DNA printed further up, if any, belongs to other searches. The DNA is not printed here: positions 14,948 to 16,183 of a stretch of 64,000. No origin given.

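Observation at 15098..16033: Lipoprotein made of four divergent ~75-aa repeats with a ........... core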

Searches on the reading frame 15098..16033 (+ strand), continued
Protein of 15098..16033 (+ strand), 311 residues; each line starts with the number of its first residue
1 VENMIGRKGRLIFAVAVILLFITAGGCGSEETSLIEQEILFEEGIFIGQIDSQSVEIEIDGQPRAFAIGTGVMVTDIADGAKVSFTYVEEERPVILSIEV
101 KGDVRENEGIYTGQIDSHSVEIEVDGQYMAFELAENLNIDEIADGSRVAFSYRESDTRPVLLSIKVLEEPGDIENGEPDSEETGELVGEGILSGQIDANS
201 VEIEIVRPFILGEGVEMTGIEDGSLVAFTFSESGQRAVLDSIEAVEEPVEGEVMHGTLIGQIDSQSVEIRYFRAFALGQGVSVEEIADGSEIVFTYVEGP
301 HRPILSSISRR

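Call 17: find_encoding_contigs(protein=P0018, flank=8000, max_places=2)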
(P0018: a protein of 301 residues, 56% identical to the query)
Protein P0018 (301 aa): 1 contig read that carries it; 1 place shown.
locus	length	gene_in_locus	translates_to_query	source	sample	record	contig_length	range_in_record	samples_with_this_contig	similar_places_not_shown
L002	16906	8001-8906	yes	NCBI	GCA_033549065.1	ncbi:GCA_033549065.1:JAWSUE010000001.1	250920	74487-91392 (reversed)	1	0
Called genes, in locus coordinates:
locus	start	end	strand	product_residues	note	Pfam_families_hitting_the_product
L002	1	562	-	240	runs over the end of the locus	PF12730:ABC2_membrane_4 (faint), PF12698:ABC2_membrane_3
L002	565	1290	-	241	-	PF24686:FLQE3_permease, PF12698:ABC2_membrane_3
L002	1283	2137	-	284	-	PF00005:ABC_tran, PF13304:AAA_21 (faint)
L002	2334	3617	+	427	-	PF07690:MFS_1, PF00083:Sugar_tr (faint)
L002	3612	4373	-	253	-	PF12679:ABC2_membrane_2, PF10920:DUF2705 (weak), PF12698:ABC2_membrane_3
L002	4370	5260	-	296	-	PF00005:ABC_tran, PF13304:AAA_21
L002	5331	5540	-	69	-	PF13396:PLDc_N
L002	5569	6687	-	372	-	-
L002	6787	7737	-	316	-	PF04463:2-thiour_desulf, PF08349:DUF1722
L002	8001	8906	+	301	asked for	PF27162:OB_LytA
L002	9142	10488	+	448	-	PF22842:Pel9A-like_beta_helix (faint), PF05048:NosD, PF13229:Beta_helix, PF05048:NosD, PF13229:Beta_helix, PF05048:NosD (weak)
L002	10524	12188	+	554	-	-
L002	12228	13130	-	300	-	PF00491:Arginase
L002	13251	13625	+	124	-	PF01022:HTH_5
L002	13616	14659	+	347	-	PF03773:ArsP_1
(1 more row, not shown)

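Call 18: find_encoding_contigs(protein=P0107, flank=8000, max_places=2)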
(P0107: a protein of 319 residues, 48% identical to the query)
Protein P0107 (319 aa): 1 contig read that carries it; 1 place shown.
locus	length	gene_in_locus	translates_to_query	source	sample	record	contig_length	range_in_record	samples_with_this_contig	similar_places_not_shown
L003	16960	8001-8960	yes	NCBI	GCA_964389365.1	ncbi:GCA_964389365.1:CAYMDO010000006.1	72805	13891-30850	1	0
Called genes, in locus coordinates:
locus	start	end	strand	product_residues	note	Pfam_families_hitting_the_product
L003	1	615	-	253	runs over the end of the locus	PF12679:ABC2_membrane_2, PF10920:DUF2705, PF12698:ABC2_membrane_3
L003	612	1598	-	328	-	PF00005:ABC_tran, PF13304:AAA_21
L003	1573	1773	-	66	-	PF13396:PLDc_N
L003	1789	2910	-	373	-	-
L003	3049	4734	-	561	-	PF02734:Dak2, PF21645:FakA-like_M, PF13684:FakA-like_C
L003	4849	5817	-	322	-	PF04463:2-thiour_desulf, PF08349:DUF1722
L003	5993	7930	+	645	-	PF09972:DUF2207, PF20990:DUF2207_C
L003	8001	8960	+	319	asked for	PF11604:CusF_Ec (faint), PF27162:OB_LytA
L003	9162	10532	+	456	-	PF07602:DUF1565 (faint), PF22842:Pel9A-like_beta_helix (faint), PF05048:NosD, PF13229:Beta_helix, PF05048:NosD, PF13229:Beta_helix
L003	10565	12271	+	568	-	-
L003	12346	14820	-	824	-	PF01266:DAO (faint), PF07992:Pyr_redox_2, PF00070:Pyr_redox, PF02852:Pyr_redox_dim, PF00581:Rhodanese, PF01206:TusA, PF13686:DrsE_2, PF02635:DsrE (weak), +2 more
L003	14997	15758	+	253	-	PF01790:LGT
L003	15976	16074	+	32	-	-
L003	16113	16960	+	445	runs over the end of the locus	PF01053:Cys_Met_Meta_PP, PF00155:Aminotran_1_2 (faint), PF01041:DegT_DnrJ_EryC1 (weak)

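Call 19: find_encoding_contigs(protein=P0081, flank=8000, max_places=2)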
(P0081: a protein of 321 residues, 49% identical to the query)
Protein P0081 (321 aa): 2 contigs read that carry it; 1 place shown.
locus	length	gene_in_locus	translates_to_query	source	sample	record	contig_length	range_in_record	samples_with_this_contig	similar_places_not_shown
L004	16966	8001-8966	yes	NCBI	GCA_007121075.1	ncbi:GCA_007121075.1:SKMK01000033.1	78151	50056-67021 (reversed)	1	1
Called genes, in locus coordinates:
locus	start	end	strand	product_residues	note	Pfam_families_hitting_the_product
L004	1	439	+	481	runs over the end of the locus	PF02934:GatB_N, PF02637:GatB_Yqey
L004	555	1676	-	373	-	-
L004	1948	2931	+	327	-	PF01297:ZnuA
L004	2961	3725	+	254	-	PF00005:ABC_tran, PF02463:SMC_N (weak), PF13304:AAA_21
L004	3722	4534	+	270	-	PF00950:ABC-3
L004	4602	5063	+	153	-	PF01475:FUR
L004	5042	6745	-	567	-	PF02734:Dak2, PF21645:FakA-like_M, PF13684:FakA-like_C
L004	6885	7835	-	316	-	PF04463:2-thiour_desulf, PF08349:DUF1722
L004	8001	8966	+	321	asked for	PF11604:CusF_Ec (faint), PF27162:OB_LytA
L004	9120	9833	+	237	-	-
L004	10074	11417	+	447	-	PF05048:NosD, PF13229:Beta_helix, PF05048:NosD, PF13229:Beta_helix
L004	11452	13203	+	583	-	-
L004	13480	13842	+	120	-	PF01022:HTH_5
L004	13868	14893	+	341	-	PF03773:ArsP_1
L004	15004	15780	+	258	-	PF01790:LGT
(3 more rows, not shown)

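Call 20: find_encoding_contigs(protein=P0120, flank=8000, max_places=2)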
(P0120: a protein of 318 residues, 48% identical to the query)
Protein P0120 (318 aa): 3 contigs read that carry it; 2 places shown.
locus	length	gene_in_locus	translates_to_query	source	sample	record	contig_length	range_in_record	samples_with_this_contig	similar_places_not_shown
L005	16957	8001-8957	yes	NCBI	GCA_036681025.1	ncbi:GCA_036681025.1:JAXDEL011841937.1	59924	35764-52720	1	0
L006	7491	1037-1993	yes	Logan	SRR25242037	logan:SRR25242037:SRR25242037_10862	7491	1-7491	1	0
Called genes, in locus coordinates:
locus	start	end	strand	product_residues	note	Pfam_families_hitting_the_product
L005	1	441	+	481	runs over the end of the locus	PF02934:GatB_N, PF02637:GatB_Yqey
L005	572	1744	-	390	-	-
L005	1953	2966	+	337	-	PF01297:ZnuA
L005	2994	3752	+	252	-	PF02463:SMC_N (faint), PF00005:ABC_tran, PF13304:AAA_21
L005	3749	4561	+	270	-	PF00950:ABC-3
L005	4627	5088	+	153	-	PF01475:FUR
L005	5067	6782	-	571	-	PF02734:Dak2, PF21645:FakA-like_M, PF13684:FakA-like_C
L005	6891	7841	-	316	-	PF04463:2-thiour_desulf, PF08349:DUF1722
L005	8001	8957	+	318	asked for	PF27162:OB_LytA (faint), PF11604:CusF_Ec (faint)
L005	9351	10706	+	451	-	PF22842:Pel9A-like_beta_helix (faint), PF13229:Beta_helix, PF05048:NosD, PF13229:Beta_helix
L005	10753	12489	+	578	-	PF05048:NosD (weak), PF13229:Beta_helix, PF05048:NosD (weak), PF13229:Beta_helix, PF05048:NosD, PF13229:Beta_helix, PF05048:NosD (weak)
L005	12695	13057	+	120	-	PF01022:HTH_5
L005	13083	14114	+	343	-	PF03773:ArsP_1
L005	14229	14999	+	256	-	PF01790:LGT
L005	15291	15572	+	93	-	PF04248:NTP_transf_9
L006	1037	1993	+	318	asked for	PF27162:OB_LytA (faint), PF11604:CusF_Ec (faint)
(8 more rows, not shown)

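Call 21: predict_structure(alignment_id=A2)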
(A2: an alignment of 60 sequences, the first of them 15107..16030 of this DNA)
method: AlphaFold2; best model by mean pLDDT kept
length: 308 residues; sequences in the alignment: 60
mean_pLDDT: 85.1   pTM: 0.61
mean pLDDT of the five models: 85.1, 83.2, 83.1, 82.9, 82.8
residues with pLDDT >= 90: 190; 70-90: 70; 50-70: 26; < 50: 22
segments of 3 or more residues with pLDDT < 50: 1-3, 25-32, 171-178
pLDDT, mean of each block of 10 residues (from residue 1): 49 57 41 75 94 95 94 87 91 85 91 89 92 87 93 88 83 47 91 90 96 94 93 90 89 95 95 92 96 88 95
secondary structure, 60 per line:
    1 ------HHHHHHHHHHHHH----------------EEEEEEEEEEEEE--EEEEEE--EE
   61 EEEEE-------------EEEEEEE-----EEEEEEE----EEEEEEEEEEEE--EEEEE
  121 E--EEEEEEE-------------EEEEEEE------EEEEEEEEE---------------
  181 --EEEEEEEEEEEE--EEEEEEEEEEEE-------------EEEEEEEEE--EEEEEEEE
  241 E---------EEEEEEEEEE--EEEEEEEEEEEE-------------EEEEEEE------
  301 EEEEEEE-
elements in order: H7-19 E36-48 E51-56 E59-65 E79-85 E91-97 E102-113 E116-121 E124-130 E144-150 E157-165 E183-194 E197-208 E222-230 E233-241 E251-260 E263-274 E288-294 E301-307

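Call 26: fold_search(model_id=the predicted structure, library=pdb)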
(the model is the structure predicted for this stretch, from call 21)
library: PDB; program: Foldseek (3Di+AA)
matches with E <= 10: 1329; with E <= 0.001: 10
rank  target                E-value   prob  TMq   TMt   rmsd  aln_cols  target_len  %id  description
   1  6y6e                  1.1e-05  1.00  0.24  0.30  15.7       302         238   10  drosophila Unr CSD456 (released 2020-07-29)
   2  7zhh_A                6.5e-05  1.00  0.16  0.22  14.4       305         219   10  Complex structure of drosophila Unr CSD789 and a poly(A) RNA sequence (released 2022-12-07)
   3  7yny_C                2.3e-04  0.92  0.17  0.16  17.4       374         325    6  Crystal structure of baculovirus LEF-3 from Helicoverpa armigera nucleopolyhedrovirus (released 2023-01-25)
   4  7yny_A                2.5e-04  0.94  0.17  0.16  17.5       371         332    5  Crystal structure of baculovirus LEF-3 from Helicoverpa armigera nucleopolyhedrovirus (released 2023-01-25)
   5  7zhr_A                4.0e-04  1.00  0.27  0.35   6.7       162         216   18  Complex structure of drosophila Unr CSD789 and pAbp RRM3 (released 2022-12-07)
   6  7ljf_C                5.1e-04  1.00  0.19  0.14   9.7       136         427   14  Cryo-EM structure of the Mpa hexamer in the presence of ATP and the Pup-FabD substrate (released 2021-05-05)
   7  5z7d_C                5.1e-04  0.96  0.20  0.16  19.2       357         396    7  p204HINab-dsDNA complex structure (released 2019-01-30)
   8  3go5                  6.7e-04  0.97  0.16  0.17  15.7       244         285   11  Crystal structure of a multidomain protein with nucleic acid binding domains (sp_0946) from streptococcus pneumoniae tig (released 2009-04-07)
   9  7px9_D                7.8e-04  1.00  0.21  0.15   9.3       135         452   12  Substrate-engaged mycobacterial Proteasome-associated ATPase - focused 3D refinement (state A) (released 2022-01-19)
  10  5z7d_B                7.8e-04  0.90  0.21  0.17  20.2       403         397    9  p204HINab-dsDNA complex structure (released 2019-01-30)
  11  5kzf_B                1.0e-03  1.00  0.19  0.13   9.8       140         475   11  Crystal structure of near full-length hexameric Mycobacterium tuberculosis proteasomal ATPase Mpa in apo form (released 2017-05-17)
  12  5kzf_H                1.1e-03  1.00  0.18  0.13   9.5       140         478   12  Crystal structure of near full-length hexameric Mycobacterium tuberculosis proteasomal ATPase Mpa in apo form (released 2017-05-17)
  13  7pxc_F                1.1e-03  1.00  0.20  0.13   9.5       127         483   12  Substrate-engaged mycobacterial Proteasome-associated ATPase in complex with open-gate 20S CP - composite map (state A (released 2022-01-19)
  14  7ypo_A                1.2e-03  0.87  0.17  0.16  16.5       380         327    8  Cryo-EM structure of baculovirus LEF-3 in complex with ssDNA (released 2023-01-25)
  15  7pxc_D                1.3e-03  1.00  0.21  0.15   9.3       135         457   12  Substrate-engaged mycobacterial Proteasome-associated ATPase in complex with open-gate 20S CP - composite map (state A (released 2022-01-19)
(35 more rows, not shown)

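Call 27: search_solved_structures(query=A2, max_evalue=10, show_alignments=4)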
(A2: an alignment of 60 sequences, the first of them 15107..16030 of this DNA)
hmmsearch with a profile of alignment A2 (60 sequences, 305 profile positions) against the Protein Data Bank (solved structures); distinct sequences matched with E-value up to 10: 9.
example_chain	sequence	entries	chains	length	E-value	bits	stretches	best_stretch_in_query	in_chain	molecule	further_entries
2vb2_X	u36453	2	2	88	0.0066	18.7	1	34-99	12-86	CATION EFFLUX SYSTEM PROTEIN CUSF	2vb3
1zeq_X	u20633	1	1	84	0.007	18.6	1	60-167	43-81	Cation efflux system protein cusF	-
3e6z_X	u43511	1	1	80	0.01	18.1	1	62-167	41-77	Cation efflux system protein cusF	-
2qcp_X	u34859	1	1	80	0.011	17.9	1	62-167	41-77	Cation efflux system protein cusF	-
8bxj_A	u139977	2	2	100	0.076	15.2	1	23-100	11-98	Copper ABC transporter substrate-binding protein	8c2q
8bhu_AAA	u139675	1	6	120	0.24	13.6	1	26-100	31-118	SilF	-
8bbz_AAA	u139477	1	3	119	0.27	13.4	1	26-100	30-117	SilF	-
3pt7_B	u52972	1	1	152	0.37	13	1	29-89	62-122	Hemoglobin III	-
6otw_B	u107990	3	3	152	0.74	12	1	30-88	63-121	Hemoglobin III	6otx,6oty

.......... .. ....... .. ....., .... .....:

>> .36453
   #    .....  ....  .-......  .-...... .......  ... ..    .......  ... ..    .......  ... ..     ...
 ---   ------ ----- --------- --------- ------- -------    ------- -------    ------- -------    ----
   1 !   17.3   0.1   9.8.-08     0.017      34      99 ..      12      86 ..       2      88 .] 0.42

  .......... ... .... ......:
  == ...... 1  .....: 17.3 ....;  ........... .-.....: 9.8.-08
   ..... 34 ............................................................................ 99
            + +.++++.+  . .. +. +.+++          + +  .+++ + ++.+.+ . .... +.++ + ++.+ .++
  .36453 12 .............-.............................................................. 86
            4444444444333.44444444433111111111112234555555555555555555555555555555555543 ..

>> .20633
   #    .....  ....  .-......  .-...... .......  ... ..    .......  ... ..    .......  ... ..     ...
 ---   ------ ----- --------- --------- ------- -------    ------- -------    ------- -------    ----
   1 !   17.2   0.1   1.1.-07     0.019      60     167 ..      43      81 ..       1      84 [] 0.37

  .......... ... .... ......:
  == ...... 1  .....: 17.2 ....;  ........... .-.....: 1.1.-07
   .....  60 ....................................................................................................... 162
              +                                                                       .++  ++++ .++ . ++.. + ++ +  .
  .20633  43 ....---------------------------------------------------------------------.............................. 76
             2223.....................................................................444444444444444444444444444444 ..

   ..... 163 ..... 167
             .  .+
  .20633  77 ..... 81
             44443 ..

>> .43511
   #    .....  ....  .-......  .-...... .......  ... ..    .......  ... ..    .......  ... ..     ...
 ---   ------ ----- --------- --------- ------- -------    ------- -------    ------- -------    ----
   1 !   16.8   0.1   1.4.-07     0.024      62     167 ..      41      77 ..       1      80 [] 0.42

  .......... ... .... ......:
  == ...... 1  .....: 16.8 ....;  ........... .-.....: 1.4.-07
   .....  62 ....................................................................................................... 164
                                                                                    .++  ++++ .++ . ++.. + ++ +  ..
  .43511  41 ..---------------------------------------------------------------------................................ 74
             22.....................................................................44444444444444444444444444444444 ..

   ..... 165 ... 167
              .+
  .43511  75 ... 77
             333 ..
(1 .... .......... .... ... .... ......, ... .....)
